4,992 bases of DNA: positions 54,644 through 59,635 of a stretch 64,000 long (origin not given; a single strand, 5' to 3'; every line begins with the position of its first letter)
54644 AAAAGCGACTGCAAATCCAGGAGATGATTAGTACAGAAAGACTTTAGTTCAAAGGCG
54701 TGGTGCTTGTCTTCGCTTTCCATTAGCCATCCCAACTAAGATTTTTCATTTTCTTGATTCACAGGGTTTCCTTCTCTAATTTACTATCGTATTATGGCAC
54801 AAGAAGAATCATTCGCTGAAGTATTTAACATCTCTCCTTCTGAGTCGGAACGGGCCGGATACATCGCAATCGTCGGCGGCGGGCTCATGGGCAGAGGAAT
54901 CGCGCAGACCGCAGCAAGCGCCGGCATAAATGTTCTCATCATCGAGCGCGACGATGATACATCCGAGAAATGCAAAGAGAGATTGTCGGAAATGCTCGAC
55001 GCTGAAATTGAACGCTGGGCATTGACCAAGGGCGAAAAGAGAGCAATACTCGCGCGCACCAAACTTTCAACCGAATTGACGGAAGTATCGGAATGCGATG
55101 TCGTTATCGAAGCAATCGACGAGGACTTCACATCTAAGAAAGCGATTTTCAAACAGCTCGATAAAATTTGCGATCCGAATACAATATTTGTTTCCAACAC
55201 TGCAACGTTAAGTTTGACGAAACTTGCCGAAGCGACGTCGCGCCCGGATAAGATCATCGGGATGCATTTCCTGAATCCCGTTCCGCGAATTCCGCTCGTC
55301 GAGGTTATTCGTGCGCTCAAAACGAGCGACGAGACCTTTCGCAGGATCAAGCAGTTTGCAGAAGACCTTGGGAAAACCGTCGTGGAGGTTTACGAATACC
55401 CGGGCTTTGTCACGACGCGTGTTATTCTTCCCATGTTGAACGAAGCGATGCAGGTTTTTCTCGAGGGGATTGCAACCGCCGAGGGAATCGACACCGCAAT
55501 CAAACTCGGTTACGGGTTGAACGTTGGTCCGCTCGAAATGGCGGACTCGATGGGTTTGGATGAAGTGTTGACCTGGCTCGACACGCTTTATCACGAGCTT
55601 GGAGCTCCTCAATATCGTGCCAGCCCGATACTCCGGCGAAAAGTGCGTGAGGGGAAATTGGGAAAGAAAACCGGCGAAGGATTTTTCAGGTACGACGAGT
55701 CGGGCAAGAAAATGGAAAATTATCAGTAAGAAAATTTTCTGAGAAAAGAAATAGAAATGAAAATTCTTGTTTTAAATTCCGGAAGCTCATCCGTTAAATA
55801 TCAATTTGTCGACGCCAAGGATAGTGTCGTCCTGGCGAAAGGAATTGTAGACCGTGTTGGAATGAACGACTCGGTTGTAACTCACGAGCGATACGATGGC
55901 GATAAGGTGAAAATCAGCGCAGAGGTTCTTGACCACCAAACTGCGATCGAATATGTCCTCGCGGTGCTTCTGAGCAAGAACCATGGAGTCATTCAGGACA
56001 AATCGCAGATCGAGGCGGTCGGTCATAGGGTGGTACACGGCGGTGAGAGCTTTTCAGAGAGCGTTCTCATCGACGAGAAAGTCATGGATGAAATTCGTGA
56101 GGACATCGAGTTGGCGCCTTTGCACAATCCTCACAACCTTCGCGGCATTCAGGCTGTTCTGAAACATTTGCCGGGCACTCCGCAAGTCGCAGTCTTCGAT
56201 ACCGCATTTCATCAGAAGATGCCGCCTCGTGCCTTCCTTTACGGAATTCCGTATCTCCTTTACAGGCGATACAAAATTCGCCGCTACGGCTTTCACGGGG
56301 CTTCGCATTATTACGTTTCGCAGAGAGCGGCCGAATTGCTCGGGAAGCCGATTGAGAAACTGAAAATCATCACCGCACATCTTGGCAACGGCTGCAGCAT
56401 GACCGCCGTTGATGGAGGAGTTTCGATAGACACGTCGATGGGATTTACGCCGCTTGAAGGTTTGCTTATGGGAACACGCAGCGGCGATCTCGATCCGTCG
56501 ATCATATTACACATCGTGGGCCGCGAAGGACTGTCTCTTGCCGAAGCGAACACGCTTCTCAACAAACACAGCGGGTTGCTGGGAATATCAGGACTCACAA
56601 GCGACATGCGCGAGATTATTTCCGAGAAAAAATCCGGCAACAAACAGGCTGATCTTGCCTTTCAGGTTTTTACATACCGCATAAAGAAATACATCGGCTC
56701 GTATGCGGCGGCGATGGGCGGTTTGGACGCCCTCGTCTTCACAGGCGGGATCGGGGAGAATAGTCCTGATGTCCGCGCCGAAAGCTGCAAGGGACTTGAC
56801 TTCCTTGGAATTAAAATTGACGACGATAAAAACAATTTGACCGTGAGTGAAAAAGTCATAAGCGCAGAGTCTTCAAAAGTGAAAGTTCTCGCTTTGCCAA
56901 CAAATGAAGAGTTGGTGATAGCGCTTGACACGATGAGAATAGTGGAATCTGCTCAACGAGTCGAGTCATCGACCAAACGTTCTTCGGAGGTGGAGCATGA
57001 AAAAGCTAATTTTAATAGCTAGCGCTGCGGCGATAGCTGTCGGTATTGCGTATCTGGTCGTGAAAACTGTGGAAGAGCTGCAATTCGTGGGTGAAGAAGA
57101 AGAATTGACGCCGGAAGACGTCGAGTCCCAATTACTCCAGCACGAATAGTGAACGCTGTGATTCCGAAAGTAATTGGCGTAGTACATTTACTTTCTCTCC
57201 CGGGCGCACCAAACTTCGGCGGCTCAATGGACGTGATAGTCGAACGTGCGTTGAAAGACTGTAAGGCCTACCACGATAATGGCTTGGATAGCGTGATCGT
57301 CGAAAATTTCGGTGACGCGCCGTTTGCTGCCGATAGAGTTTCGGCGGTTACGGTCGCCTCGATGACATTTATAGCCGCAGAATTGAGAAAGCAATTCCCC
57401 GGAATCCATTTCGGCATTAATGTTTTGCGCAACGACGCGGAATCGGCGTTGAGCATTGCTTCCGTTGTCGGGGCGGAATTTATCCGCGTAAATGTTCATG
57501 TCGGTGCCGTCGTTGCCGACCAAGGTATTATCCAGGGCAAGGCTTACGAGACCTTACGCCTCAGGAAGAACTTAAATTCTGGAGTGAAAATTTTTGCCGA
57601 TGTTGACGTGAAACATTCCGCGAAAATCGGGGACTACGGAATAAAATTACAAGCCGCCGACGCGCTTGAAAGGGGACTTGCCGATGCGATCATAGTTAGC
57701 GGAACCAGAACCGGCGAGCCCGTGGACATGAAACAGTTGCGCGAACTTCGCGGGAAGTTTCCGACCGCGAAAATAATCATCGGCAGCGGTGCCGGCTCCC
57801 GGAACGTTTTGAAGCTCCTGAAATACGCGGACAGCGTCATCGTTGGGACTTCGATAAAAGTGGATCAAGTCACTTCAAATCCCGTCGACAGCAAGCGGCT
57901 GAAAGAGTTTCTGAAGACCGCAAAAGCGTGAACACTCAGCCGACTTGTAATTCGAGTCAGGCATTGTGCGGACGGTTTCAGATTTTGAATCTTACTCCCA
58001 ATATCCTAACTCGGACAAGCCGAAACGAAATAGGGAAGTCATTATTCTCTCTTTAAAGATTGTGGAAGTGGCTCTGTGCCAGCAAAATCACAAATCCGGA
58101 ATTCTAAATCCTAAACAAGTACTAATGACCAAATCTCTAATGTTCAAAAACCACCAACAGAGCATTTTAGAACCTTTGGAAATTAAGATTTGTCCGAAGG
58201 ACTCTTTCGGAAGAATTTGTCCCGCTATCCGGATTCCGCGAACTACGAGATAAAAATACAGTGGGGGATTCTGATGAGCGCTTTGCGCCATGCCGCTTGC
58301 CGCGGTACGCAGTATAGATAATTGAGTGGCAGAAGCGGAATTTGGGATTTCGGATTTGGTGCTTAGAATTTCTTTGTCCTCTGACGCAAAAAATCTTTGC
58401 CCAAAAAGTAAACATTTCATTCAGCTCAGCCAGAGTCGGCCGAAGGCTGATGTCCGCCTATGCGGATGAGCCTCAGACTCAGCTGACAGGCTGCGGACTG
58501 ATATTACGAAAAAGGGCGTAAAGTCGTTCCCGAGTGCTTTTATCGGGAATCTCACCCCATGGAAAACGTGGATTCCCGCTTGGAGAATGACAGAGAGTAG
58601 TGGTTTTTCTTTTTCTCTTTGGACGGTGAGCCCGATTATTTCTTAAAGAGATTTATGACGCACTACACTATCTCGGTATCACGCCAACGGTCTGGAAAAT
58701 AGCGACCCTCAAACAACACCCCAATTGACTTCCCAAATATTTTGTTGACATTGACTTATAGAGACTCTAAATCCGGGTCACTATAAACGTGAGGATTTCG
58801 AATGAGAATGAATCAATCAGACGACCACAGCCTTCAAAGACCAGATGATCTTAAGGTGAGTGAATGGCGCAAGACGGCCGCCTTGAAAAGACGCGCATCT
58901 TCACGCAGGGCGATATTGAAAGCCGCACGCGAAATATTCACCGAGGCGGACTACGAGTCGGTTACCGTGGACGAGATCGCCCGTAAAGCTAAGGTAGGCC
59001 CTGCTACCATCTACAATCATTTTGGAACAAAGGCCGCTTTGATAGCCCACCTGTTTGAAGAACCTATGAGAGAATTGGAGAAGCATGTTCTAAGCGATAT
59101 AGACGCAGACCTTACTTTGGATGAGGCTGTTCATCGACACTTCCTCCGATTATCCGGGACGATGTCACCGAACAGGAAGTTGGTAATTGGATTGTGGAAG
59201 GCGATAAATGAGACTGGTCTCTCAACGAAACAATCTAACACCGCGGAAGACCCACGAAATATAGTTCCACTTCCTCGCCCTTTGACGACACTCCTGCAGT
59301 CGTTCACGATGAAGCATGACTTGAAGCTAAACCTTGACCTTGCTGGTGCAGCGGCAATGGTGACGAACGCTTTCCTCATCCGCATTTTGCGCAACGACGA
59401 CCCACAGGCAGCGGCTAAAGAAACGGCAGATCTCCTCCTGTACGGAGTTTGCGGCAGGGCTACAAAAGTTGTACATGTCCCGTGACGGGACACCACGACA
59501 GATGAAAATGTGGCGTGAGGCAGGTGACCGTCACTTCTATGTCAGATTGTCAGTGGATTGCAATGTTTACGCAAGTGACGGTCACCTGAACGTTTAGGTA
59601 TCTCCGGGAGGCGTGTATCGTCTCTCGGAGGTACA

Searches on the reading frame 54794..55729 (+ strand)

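Call 64: search_protein_families(library=ncbifam, proteins=[window:54794-55729:+], max_evalue=0.001)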
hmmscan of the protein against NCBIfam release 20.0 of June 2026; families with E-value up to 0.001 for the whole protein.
window:54794-55729:+ (311 aa): 30 families (the best 25 are shown)
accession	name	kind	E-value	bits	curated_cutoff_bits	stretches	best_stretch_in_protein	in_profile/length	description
NF004474.0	PRK05808.1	subfamily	6.5e-95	317.6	408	1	24-300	6-282/283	3-hydroxybutyryl-CoA dehydrogenase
NF006722.0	PRK09260.1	equivalog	2.8e-82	276.2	429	1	24-306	5-287/289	3-hydroxyacyl-CoA dehydrogenase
NF005875.0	PRK07819.1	subfamily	3.9e-81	272.6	319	1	23-300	7-286/287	3-hydroxybutyryl-CoA dehydrogenase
NF005715.0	PRK07530.1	equivalog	3.7e-80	269.4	420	1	24-302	7-285/292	3-hydroxybutyryl-CoA dehydrogenase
NF006124.0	PRK08268.1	subfamily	8.5e-80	269.1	508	1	21-308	7-295/507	3-hydroxyacyl-CoA dehydrogenase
NF004699.0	PRK06035.1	equivalog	2.9e-66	223.6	500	1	24-293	6-278/294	3-hydroxyacyl-CoA dehydrogenase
NF008363.0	PRK11154.1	equivalog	1.4e-64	218.4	869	1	19-307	307-593/708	fatty acid oxidation complex subunit alpha FadJ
TIGR02279.1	PaaC-3OHAcCoADH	equivalog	4e-59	200.8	669.4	1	23-306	7-291/503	3-hydroxyacyl-CoA dehydrogenase PaaH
NF006143.0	PRK08293.1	equivalog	4.1e-59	200.3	312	1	24-302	7-289/291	3-hydroxyacyl-CoA dehydrogenase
NF008727.0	PRK11730.1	equivalog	5e-56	190.4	870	1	21-305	313-599/717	fatty acid oxidation complex subunit alpha FadB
TIGR02440.1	FadJ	equivalog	7.6e-56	189.7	968.45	1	23-307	306-588/699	fatty acid oxidation complex subunit alpha FadJ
TIGR02441.1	fa_ox_alpha_mit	equivalog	2.5e-54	184.6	964.65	1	23-305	337-618/737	fatty acid oxidation complex subunit alpha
NF006125.0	PRK08269.1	equivalog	1.3e-50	172.4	427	1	22-303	6-299/334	3-hydroxybutyryl-CoA dehydrogenase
TIGR02437.1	FadB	equivalog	1e-46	159.7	933.55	1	23-305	315-597/714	fatty acid oxidation complex subunit alpha FadB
NF042925.1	FHMPC_DH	equivalog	1.1e-45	156.3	500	1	24-302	3-282/304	5-formyl-3-hydroxy-2-methylpyridine 4-carboxylate 5-dehydrogenase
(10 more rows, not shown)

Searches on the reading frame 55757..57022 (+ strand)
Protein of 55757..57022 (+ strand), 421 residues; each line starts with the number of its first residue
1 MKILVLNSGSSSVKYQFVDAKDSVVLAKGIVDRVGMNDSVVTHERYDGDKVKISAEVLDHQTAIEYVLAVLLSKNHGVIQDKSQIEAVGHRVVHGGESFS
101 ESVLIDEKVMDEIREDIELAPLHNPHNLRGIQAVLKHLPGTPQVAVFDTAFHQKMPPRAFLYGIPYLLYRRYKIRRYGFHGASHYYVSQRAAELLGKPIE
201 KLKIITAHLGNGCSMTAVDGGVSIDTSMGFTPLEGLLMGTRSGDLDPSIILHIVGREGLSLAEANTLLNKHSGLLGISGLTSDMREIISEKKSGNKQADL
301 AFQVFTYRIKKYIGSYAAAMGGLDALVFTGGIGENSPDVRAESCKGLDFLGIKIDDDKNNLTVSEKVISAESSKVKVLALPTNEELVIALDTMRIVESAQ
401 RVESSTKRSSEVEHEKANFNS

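Call 64: search_protein_families(library=ncbifam, proteins=[window:55757-57022:+], max_evalue=0.001)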
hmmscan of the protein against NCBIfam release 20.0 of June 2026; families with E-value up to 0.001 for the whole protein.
window:55757-57022:+ (421 aa): 8 families
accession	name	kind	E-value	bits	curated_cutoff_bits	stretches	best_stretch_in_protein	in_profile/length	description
TIGR00016.1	ackA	subfamily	2.6e-159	530.3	293.4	1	1-396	4-404/405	acetate/propionate family kinase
NF009063.0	PRK12397.1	equivalog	2.5e-139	464.4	659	1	2-400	4-397/404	acetate/propionate family kinase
NF009099.0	PRK12440.1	equivalog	5.6e-126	420.7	693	1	3-394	6-395/397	acetate/propionate family kinase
NF009045.0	PRK12379.1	equivalog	5.7e-125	417.2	580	1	3-402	7-399/402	propionate kinase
NF005520.0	PRK07157.1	equivalog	7.4e-117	390.8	561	1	1-397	3-399/400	acetate kinase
NF005462.0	PRK07058.1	equivalog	6.8e-101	338.1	486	1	3-399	6-393/396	acetate/propionate family kinase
NF002834.0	PRK03011.1-5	subfamily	1.2e-27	97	222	1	1-335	3-309/357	butyrate kinase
TIGR02707.1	butyr_kinase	equivalog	3.4e-20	72.4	289.1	1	175-337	147-308/351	butyrate kinase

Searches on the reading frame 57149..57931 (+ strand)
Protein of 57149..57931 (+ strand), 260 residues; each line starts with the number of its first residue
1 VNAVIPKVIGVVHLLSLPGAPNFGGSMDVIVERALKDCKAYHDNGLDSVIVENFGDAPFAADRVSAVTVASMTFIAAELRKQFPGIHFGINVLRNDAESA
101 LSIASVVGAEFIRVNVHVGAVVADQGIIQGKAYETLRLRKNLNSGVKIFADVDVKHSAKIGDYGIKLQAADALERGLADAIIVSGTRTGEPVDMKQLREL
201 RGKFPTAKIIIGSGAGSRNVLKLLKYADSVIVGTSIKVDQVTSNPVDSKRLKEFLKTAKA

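Call 64: search_protein_families(library=ncbifam, proteins=[window:57149-57931:+], max_evalue=0.001)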
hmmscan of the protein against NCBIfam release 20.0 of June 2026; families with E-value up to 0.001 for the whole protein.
window:57149-57931:+ (260 aa): 2 families
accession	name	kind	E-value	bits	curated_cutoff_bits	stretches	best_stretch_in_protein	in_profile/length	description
TIGR00259.1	thylakoid_BtpA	subfamily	1.9e-83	279.9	153.4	1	8-257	4-251/257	BtpA/SgcQ family protein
NF045918.1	PhsystIBiosynBtpA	equivalog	4.4e-77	259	400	1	7-258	10-260/261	photosystem I biogenesis protein BtpA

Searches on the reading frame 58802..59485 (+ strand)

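Call 64: search_protein_families(library=ncbifam, proteins=[window:58802-59485:+], max_evalue=0.001)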
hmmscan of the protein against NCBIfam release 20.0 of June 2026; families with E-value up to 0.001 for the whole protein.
window:58802-59485:+ (227 aa): 22 families
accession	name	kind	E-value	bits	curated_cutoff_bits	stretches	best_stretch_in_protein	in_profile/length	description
TIGR03968.1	mycofact_TetR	equivalog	7.4e-13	48.5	224.9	1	28-116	4-91/190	mycofactocin system transcriptional regulator MftR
NF041196.1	ScbR_bind_reg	equivalog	1.6e-10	41.5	150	1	30-100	3-73/191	ScbR family autoregulator-binding transcription factor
NF053878.1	FATransRegFadRBac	equivalog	6.5e-09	35.8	200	1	36-118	6-92/190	fatty acid metabolism transcriptional regulator FadR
NF053731.1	TransRegFasRMycb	equivalog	1.8e-08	34.4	330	1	24-96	3-74/199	HTH-type transcriptional activator FasR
TIGR03384.1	betaine_BetI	equivalog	4.4e-08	33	201.3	1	32-103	7-78/189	choline-binding transcriptional repressor BetI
NF050111.1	TransRegSACE7040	equivalog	5.3e-08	33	250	1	35-92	3-60/186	SACE_7040 family transcriptional regulator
NF037937.1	septum_RefZ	equivalog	1.9e-07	31.2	180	1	35-98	1-68/195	forespore capture DNA-binding protein RefZ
NF001978.0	PRK00767.1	equivalog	7.1e-07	29.2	118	1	35-102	11-78/197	transcriptional regulator BetI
NF051852.1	efflux_TF_MtrR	exception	2e-06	27.7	280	1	34-104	11-81/205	multidrug efflux system transcriptional repressor MtrR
NF000040.3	Tn10_TetC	equivalog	3e-06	27.6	425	1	33-113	13-95/197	tetracyline resistance-associated transcriptional repressor TetC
NF053516.1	TranRepPrsAVib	equivalog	3.4e-06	27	300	1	29-92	2-65/208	TetR family transcriptional repressor PsrA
TIGR02366.1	DHAK_reg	equivalog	4.4e-06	26.8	129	1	35-107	5-77/176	dihydroxyacetone kinase transcriptional activator DhaS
NF011572.0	PRK14996.1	equivalog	1.1e-05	25.4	144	1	31-95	6-70/192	TetR family transcriptional regulator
NF007015.0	PRK09480.1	equivalog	3.7e-05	23.4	120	1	30-104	7-77/197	nucleoid occlusion factor SlmA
NF007949.0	PRK10668.1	equivalog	9e-05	22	271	1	30-87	7-65/216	multidrug efflux transporter transcriptional repressor AcrR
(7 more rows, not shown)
